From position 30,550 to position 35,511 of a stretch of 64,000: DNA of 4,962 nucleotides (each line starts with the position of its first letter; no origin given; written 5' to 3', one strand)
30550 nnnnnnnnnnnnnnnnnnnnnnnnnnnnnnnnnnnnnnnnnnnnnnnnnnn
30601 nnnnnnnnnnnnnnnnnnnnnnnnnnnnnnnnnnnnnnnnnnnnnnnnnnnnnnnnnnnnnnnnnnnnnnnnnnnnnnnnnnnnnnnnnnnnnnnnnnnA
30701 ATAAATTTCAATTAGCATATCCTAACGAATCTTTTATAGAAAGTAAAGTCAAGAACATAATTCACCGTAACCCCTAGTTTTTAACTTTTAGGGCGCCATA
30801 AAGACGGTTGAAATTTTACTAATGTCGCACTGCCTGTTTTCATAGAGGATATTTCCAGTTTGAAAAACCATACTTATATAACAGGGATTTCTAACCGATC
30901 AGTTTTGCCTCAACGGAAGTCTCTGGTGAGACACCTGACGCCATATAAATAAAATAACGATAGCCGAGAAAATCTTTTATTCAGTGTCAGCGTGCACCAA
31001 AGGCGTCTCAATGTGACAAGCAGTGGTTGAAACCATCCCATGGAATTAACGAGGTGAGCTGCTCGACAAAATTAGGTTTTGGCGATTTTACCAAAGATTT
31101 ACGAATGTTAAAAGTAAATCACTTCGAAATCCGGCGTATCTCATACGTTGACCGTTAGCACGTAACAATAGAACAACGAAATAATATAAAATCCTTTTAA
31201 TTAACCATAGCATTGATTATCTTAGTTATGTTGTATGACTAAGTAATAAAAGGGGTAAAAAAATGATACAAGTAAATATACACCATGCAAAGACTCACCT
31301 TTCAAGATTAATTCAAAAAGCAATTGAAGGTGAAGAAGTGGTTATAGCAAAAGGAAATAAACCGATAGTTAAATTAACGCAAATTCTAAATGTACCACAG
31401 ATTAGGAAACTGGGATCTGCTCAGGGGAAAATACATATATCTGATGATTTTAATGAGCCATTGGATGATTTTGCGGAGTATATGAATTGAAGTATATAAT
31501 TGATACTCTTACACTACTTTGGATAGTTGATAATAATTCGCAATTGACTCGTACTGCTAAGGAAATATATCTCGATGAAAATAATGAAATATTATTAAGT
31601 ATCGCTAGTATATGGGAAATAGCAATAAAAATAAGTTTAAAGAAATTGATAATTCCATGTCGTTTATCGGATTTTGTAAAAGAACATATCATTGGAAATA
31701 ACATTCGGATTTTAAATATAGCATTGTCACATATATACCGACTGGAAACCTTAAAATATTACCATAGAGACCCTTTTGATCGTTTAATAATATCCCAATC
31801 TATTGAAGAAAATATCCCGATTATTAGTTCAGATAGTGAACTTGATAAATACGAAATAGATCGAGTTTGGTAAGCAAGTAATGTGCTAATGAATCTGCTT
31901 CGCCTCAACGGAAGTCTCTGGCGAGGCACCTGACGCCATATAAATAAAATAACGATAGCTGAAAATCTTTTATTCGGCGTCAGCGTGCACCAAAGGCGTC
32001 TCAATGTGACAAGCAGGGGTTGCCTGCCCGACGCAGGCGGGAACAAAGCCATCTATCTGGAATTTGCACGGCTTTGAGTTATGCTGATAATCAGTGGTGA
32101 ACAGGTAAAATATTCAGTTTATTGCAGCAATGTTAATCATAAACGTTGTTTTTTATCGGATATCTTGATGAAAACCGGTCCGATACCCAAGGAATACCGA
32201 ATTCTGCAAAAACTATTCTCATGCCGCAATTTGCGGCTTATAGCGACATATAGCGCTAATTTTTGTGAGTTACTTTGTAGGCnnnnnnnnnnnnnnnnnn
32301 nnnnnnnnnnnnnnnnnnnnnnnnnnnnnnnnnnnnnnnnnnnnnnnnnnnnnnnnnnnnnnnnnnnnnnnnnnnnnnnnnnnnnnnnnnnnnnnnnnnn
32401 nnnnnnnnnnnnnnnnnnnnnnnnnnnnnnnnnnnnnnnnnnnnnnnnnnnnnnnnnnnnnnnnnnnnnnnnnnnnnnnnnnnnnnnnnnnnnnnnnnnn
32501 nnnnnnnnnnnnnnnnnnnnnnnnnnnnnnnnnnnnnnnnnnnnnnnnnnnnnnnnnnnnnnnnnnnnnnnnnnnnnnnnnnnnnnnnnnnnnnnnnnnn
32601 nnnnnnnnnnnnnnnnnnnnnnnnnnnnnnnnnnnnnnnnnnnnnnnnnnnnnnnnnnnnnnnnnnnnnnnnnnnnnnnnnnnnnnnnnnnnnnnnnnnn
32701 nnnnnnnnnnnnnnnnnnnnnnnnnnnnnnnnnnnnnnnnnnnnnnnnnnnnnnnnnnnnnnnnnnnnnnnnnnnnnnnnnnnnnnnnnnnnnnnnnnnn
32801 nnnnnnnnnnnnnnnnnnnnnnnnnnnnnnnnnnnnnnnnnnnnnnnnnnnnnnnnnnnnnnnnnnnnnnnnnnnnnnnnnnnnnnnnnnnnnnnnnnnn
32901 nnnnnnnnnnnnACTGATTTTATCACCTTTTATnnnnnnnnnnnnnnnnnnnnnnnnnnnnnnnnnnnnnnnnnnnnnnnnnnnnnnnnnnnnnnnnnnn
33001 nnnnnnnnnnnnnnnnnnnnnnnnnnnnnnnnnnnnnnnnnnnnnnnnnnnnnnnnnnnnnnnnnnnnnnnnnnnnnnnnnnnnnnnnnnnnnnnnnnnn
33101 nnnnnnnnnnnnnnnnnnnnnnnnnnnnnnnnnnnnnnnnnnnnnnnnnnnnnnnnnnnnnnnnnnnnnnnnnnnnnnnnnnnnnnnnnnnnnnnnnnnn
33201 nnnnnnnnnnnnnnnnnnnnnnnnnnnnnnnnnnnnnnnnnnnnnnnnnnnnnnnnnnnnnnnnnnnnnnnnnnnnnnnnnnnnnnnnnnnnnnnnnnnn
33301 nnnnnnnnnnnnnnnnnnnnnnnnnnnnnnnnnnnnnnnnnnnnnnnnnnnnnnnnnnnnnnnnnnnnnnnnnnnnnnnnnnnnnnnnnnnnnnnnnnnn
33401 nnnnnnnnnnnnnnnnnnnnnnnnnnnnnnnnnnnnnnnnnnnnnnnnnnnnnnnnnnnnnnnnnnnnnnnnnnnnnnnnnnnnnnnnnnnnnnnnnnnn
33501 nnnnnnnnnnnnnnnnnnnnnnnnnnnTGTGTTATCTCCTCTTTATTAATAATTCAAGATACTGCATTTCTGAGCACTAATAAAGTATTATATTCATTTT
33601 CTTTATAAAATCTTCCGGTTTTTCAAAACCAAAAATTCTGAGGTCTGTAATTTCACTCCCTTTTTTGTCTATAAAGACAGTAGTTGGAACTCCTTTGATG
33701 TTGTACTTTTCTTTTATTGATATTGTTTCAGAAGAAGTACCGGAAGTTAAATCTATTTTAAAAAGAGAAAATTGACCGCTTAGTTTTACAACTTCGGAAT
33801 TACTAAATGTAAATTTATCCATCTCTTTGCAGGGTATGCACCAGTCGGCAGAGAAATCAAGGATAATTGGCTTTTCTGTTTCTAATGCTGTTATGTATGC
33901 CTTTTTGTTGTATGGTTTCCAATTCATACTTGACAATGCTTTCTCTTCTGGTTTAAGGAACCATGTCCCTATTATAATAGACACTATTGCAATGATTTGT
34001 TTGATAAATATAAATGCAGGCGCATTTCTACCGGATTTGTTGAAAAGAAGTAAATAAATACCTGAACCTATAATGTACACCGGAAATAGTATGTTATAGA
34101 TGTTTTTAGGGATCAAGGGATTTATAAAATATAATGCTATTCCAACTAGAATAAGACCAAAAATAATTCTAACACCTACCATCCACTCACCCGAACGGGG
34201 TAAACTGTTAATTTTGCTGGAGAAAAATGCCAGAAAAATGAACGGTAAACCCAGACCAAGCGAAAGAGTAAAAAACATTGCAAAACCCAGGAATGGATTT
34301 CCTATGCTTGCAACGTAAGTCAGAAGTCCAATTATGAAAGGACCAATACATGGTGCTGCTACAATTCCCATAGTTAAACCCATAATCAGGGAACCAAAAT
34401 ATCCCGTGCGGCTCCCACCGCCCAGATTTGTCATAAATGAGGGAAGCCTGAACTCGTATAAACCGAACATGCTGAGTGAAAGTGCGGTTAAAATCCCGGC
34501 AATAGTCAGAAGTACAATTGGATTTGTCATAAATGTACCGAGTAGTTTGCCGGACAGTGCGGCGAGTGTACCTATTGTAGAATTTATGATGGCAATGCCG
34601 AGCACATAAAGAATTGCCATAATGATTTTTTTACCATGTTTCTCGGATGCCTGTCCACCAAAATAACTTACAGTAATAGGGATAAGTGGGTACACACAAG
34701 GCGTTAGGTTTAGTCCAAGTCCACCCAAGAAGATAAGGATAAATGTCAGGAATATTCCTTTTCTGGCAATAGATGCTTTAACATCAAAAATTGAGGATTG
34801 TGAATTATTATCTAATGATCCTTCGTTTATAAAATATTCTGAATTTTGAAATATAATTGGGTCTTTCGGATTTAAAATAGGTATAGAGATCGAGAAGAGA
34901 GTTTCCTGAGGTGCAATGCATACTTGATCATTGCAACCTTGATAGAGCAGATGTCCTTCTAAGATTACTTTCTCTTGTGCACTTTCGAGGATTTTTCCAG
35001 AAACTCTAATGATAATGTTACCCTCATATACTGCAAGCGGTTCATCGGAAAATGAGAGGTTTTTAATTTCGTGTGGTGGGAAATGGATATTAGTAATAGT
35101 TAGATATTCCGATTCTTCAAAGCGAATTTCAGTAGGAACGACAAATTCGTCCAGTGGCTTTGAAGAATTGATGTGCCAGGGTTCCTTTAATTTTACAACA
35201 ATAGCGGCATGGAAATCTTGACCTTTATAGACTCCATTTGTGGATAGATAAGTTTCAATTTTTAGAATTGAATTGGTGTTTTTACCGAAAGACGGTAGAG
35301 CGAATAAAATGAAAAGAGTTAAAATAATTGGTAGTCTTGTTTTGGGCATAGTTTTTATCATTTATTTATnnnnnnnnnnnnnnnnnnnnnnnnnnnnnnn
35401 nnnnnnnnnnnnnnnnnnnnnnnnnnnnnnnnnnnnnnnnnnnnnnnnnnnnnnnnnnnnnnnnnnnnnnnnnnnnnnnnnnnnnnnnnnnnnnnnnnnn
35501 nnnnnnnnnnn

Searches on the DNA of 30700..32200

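Call 70: search_rna_families(source=window, start=30700, end=32200, threshold=evalue, max_evalue=1)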
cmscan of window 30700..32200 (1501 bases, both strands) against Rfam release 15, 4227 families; matches with E-value up to 1: 0.
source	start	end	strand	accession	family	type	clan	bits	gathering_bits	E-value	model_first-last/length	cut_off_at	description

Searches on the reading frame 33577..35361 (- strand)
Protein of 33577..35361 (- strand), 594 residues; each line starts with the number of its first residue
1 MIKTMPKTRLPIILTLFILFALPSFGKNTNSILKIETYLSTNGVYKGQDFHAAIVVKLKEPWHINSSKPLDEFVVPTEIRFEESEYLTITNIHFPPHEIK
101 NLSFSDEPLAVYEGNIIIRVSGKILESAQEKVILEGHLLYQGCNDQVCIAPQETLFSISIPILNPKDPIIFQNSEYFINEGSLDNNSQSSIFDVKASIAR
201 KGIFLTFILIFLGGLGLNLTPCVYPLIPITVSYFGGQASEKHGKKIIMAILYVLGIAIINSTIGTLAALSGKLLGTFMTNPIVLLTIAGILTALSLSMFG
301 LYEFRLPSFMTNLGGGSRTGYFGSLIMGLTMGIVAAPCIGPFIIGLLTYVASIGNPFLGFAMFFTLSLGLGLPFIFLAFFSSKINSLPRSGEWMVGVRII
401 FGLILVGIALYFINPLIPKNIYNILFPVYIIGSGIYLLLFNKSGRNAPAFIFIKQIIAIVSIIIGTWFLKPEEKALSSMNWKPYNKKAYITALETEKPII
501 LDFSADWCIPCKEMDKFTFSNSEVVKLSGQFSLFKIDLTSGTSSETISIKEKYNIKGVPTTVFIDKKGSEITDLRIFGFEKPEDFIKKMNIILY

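Call 15: find_encoding_contigs(protein=window:33577-35361:-, flank=10000, max_places=4)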
Protein window:33577-35361:- (594 aa): 12 contigs read that carry it; 3 places shown.
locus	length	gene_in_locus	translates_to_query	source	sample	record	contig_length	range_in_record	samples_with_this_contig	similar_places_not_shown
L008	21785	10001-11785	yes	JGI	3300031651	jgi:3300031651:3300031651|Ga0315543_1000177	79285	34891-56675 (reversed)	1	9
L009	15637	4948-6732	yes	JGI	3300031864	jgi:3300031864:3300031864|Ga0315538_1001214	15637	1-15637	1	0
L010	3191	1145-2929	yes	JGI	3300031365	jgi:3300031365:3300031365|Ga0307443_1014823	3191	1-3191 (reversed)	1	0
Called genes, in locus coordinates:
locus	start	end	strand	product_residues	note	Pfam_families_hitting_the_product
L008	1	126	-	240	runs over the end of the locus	PF00702:Hydrolase, PF13419:HAD_2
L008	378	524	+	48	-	-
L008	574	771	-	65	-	-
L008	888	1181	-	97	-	PF05016:ParE_toxin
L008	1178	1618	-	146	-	PF09720:Unstab_antitox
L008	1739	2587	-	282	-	PF13635:DUF4143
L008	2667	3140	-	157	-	PF13173:AAA_14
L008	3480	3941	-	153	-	PF01927:Mut7-C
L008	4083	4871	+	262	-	PF00215:OMPdecase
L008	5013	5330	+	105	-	PF22600:MTPAP-like_central (weak), PF01909:NTP_transf_2, PF18765:Polbeta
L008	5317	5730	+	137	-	PF05168:HEPN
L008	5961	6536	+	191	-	PF00156:Pribosyltran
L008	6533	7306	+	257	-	PF00753:Lactamase_B, PF23023:Anti-Pycsar_Apyc1, PF12706:Lactamase_B_2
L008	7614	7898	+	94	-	PF04480:DUF559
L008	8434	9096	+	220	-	PF00160:Pro_isomerase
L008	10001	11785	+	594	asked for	PF11412:DsbD_N, PF02683:DsbD_TM, PF00085:Thioredoxin, PF03190:Thioredox_DsbH (weak), PF13899:Thioredoxin_7, PF13098:Thioredoxin_2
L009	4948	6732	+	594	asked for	PF11412:DsbD_N, PF02683:DsbD_TM, PF00085:Thioredoxin, PF03190:Thioredox_DsbH (weak), PF13899:Thioredoxin_7, PF13098:Thioredoxin_2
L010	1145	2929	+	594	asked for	PF11412:DsbD_N, PF02683:DsbD_TM, PF00085:Thioredoxin, PF03190:Thioredox_DsbH (weak), PF13899:Thioredoxin_7, PF13098:Thioredoxin_2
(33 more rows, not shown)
